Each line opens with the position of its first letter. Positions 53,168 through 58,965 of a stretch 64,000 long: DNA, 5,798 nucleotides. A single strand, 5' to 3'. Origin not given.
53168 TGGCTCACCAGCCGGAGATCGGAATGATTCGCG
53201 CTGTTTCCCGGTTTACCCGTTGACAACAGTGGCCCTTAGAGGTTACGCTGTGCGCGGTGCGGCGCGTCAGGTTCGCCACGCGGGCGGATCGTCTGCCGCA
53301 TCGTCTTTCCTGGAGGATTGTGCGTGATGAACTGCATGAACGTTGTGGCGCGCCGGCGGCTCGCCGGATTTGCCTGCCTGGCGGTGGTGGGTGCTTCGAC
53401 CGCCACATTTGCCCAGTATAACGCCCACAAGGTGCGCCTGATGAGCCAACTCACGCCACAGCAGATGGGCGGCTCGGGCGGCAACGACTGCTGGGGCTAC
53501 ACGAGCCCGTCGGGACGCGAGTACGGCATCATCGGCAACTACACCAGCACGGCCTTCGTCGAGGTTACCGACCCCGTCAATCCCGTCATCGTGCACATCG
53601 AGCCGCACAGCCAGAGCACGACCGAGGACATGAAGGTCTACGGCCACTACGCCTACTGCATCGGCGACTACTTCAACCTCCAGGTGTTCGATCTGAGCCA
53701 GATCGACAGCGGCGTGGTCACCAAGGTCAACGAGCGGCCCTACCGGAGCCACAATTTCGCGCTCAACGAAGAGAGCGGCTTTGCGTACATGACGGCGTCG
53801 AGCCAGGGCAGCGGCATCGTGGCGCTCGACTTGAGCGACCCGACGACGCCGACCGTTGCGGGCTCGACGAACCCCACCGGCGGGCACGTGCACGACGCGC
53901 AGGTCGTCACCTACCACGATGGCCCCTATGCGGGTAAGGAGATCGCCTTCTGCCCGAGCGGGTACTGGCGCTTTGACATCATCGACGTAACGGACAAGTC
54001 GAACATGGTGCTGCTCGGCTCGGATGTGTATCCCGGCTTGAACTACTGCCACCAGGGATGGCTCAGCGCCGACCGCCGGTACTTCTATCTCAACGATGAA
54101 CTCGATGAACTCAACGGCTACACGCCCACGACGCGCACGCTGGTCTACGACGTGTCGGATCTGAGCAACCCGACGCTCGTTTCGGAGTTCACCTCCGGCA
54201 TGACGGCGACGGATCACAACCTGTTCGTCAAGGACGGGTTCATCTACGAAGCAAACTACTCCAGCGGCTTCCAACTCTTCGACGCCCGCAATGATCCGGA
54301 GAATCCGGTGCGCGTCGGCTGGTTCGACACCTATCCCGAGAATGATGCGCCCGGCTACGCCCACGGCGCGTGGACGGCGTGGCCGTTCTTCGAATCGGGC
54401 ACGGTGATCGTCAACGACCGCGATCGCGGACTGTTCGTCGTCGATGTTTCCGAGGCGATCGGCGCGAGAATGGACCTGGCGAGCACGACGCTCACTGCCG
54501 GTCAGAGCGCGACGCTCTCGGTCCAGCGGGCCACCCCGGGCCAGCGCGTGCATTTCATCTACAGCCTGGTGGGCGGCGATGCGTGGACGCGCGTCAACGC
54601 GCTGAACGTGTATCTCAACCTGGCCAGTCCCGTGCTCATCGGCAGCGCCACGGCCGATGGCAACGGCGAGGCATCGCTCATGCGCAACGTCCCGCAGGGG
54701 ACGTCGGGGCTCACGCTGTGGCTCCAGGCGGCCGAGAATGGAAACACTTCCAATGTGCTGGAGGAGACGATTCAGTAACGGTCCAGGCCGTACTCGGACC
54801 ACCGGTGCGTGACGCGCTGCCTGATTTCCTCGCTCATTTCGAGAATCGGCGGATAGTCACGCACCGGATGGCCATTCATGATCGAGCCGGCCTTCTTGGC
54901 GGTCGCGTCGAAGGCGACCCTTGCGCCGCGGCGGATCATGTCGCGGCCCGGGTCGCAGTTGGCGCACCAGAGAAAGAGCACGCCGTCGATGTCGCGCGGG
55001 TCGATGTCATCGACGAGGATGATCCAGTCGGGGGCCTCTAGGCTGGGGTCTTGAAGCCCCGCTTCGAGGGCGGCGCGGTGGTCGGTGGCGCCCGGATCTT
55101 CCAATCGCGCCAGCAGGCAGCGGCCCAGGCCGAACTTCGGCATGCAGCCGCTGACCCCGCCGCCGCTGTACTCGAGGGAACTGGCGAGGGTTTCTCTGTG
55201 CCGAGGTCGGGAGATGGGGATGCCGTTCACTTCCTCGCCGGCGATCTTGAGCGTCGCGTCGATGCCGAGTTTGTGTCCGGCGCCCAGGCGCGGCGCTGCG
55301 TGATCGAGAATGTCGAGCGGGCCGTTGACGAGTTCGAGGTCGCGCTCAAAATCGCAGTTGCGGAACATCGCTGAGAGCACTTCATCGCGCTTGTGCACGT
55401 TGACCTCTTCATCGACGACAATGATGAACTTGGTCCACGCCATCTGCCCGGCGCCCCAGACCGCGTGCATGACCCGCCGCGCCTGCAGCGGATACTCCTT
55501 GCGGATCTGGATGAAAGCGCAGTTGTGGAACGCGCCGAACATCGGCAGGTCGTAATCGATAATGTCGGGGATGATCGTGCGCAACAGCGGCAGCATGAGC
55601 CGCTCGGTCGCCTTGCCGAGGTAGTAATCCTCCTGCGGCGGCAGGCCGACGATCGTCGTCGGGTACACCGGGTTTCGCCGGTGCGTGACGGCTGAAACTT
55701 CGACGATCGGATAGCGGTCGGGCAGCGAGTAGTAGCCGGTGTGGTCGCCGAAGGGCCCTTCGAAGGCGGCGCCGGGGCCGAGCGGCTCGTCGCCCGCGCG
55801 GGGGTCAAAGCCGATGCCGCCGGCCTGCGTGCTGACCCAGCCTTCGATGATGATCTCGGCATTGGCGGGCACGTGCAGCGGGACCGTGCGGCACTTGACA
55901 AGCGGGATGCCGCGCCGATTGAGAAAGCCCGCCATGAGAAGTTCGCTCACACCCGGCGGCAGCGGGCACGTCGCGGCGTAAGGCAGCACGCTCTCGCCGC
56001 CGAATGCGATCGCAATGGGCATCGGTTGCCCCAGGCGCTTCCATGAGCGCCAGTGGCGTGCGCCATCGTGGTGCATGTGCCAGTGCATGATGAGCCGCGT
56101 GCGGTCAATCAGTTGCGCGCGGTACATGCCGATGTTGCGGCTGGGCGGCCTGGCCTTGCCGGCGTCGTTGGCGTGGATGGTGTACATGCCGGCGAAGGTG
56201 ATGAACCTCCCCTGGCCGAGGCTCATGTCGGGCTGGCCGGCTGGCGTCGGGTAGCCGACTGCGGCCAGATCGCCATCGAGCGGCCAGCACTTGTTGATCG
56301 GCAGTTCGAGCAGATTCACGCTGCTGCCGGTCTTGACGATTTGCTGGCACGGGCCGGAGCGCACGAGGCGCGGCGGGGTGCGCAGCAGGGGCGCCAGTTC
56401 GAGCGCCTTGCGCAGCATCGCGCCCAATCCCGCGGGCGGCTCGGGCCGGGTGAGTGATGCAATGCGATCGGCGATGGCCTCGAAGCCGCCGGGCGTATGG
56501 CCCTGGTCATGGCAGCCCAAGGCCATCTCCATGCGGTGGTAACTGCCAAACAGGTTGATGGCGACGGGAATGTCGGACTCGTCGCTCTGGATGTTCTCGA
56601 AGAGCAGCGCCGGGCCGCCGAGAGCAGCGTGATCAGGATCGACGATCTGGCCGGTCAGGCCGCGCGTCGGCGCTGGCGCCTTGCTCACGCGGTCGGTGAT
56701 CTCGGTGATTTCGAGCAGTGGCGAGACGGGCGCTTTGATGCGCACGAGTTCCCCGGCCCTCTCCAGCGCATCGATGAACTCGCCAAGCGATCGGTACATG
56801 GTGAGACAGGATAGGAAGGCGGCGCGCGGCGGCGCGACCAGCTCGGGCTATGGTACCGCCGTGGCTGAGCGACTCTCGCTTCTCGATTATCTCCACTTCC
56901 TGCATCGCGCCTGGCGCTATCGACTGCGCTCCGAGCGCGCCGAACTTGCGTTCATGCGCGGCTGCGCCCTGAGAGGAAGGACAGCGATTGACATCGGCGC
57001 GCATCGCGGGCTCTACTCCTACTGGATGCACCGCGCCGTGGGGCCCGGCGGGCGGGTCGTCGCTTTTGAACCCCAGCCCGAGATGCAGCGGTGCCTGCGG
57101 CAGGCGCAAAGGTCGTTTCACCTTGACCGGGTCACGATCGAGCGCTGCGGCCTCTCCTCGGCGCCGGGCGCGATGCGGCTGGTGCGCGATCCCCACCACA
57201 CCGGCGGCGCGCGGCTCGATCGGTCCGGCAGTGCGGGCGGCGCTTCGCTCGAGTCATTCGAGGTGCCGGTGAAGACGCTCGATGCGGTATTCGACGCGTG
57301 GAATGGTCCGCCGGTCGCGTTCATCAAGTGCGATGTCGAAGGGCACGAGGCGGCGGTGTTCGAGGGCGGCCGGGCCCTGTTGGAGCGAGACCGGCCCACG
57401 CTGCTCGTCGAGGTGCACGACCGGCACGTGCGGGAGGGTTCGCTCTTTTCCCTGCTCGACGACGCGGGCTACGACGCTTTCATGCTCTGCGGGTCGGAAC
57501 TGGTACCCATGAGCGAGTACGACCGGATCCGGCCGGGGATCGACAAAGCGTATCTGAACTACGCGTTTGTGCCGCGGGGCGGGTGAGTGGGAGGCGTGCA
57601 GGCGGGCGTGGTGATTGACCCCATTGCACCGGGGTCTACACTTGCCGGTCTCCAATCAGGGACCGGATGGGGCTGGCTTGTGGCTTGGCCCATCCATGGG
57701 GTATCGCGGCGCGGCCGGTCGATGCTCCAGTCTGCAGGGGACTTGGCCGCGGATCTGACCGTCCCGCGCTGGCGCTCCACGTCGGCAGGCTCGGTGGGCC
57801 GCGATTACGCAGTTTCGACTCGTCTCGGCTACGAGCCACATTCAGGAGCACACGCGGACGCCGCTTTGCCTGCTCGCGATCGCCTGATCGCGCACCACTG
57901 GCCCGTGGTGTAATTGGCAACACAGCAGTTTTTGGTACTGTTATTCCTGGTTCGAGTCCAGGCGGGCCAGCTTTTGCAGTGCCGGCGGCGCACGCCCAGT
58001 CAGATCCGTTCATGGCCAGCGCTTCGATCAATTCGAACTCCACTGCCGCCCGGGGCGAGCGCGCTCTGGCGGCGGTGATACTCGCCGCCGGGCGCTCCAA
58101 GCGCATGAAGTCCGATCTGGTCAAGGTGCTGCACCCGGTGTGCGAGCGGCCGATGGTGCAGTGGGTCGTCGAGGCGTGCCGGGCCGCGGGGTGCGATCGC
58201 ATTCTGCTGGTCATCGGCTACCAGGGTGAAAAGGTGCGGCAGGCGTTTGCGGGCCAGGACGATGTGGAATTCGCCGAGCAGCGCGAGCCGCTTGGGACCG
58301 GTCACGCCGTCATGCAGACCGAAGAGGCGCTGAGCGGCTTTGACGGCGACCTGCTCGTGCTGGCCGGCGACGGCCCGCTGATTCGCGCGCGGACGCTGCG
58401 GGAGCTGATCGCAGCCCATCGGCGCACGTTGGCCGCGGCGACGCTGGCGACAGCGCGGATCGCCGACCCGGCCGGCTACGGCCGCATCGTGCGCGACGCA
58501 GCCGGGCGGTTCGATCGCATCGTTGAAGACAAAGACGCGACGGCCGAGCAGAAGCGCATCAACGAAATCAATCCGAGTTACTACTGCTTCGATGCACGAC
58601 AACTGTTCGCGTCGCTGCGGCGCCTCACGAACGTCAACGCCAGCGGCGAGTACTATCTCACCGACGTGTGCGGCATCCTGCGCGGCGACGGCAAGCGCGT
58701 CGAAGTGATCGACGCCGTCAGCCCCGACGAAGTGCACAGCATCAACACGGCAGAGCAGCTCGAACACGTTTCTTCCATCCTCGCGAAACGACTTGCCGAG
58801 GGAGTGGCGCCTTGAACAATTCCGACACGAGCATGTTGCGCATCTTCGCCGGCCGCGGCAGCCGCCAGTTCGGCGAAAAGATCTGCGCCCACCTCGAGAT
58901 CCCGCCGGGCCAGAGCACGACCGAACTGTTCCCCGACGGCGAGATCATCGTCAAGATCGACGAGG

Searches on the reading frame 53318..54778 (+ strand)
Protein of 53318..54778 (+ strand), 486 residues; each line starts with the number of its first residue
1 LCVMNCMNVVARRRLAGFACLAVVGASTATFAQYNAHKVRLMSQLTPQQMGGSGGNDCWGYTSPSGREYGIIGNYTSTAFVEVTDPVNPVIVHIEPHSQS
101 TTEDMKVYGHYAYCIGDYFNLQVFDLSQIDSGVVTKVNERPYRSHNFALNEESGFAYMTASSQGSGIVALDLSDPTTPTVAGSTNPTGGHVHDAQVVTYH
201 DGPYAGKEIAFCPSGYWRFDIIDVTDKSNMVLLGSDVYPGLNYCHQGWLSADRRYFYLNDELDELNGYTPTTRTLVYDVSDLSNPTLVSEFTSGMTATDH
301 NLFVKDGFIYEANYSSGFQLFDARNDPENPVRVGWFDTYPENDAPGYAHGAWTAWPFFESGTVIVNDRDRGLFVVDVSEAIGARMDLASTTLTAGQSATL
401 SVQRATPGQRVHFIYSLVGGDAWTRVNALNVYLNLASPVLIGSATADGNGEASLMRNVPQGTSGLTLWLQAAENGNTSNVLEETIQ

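Call 6: search_protein_families(library=pfam, proteins=[window:53318-54778:+], max_evalue=1)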
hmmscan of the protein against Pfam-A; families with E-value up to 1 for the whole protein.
window:53318-54778:+ (486 aa): 2 families
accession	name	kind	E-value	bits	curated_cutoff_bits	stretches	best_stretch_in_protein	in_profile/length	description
PF08309.17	LVIVD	-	3.8e-08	33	20.2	0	219-235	23-39/42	LVIVD repeat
PF09826.15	Beta_propel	-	0.044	13.1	22.4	0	267-292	85-110/495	Beta propeller domain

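Call 7: search_protein_families(library=ncbifam, proteins=[window:53318-54778:+], max_evalue=1)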
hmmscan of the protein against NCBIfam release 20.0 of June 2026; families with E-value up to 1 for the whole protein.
window:53318-54778:+ (486 aa): 1 family
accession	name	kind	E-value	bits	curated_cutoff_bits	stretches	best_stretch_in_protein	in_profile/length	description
TIGR04312.1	choice_anch_B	subfamily_domain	5.1e-88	295.8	100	1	32-375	8-362/364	choice-of-anchor B family protein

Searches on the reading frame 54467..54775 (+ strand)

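Call 83: search_protein_families(library=pfam, proteins=[window:54467-54775:+], max_evalue=10)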
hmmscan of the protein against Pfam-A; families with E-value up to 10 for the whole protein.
seq(103 aa): 1 family
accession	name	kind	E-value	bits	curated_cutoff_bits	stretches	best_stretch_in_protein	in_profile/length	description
PF16640.11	Big_3_5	-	0.33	12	35.5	1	18-83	4-66/88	Bacterial Ig-like domain (group 3)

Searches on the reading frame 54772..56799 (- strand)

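Call 58: search_protein_families(library=pfam, proteins=[window:54772-56799:-], max_evalue=0.001)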
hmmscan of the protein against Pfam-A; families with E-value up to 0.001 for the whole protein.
window:54772-56799:- (675 aa): 3 families
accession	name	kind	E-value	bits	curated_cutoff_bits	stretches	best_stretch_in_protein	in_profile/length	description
PF01977.22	UbiD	-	7.1e-62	208.7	23.3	1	147-387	6-206/206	3-octaprenyl-4-hydroxybenzoate carboxy-lyase Rift-related domain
PF20696.2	UbiD_C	-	1.8e-44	151.2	24.2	1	393-515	2-127/127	3-octaprenyl-4-hydroxybenzoate carboxy-lyase C-terminal domain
PF20695.2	UbiD_N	-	3.7e-22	78.6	24.3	2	61-98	34-67/78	3-octaprenyl-4-hydroxybenzoate carboxy-lyase N-terminal domain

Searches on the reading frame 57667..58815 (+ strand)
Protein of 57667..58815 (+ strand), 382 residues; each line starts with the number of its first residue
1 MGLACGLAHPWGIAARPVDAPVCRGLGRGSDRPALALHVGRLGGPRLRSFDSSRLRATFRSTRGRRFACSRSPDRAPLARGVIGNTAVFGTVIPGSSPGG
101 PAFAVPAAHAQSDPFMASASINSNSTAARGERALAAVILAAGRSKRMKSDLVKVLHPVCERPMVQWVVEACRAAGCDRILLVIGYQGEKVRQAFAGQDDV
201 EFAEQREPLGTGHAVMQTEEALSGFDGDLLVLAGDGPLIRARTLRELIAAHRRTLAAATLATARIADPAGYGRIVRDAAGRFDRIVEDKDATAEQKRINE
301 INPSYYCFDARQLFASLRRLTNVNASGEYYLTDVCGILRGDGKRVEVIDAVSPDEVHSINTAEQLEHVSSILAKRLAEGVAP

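Call 58: search_protein_families(library=pfam, proteins=[window:57667-58815:+], max_evalue=0.001)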
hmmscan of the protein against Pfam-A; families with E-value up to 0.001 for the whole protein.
window:57667-58815:+ (382 aa): 3 families
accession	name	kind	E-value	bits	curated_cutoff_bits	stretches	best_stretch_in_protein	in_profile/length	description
PF12804.13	NTP_transf_3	-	2e-21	77.2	27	1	136-278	1-140/160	MobA-like NTP transferase domain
PF00483.29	NTP_transferase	-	6.9e-17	62.3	21.2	1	136-343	2-214/245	Nucleotidyl transferase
PF01128.25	IspD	-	1.5e-08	35.1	27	1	135-262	2-128/221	2-C-methyl-D-erythritol 4-phosphate cytidylyltransferase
